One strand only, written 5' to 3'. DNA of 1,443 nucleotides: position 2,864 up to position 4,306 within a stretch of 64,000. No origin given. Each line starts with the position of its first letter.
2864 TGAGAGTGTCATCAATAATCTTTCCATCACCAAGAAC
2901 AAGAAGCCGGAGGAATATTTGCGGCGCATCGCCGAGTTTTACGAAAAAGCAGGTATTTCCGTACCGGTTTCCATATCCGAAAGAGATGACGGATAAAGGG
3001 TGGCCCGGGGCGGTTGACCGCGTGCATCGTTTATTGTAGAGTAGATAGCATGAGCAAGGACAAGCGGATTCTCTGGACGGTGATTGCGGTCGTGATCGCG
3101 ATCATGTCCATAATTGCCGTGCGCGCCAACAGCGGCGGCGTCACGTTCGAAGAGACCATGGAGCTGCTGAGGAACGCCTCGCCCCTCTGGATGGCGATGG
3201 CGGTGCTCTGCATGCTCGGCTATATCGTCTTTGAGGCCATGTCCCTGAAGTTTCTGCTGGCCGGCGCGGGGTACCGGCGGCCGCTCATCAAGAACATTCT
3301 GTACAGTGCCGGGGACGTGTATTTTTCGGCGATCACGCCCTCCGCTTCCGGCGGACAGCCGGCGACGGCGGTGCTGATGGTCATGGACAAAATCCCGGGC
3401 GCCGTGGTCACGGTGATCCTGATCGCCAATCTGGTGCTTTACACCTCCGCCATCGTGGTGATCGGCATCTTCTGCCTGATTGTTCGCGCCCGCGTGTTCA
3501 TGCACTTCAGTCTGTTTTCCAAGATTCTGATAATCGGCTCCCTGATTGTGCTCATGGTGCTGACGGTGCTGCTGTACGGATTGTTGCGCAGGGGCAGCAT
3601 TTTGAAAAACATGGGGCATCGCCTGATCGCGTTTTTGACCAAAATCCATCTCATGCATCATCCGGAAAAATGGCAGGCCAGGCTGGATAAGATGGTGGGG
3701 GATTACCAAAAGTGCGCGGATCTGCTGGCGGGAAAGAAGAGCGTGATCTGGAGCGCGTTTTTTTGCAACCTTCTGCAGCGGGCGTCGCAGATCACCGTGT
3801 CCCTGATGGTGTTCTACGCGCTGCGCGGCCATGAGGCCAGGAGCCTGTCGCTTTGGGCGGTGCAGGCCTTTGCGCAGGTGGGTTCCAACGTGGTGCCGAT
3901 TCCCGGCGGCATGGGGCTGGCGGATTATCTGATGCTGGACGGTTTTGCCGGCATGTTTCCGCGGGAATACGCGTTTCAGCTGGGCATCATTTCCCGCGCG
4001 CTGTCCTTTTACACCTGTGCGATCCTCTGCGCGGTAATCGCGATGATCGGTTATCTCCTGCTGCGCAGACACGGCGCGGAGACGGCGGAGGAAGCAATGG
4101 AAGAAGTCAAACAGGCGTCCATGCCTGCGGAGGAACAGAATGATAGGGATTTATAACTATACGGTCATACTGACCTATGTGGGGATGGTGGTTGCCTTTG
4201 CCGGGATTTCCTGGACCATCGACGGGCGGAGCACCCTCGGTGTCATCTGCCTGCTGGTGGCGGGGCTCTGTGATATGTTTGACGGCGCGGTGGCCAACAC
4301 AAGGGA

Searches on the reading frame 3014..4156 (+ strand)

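Call 81: search_protein_families(library=pfam, proteins=[window:3014-4156:+])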
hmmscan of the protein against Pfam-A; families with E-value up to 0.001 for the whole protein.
window:3014-4156:+ (380 aa): 2 families
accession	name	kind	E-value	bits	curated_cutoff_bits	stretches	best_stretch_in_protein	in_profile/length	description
PF03706.18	LPG_synthase_TM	-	1.3e-25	90.9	33.4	1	24-338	3-301/302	Lysylphosphatidylglycerol synthase TM region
PF04186.18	FxsA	-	0.00063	20.3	25.2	1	326-374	17-65/109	FxsA cytoplasmic membrane protein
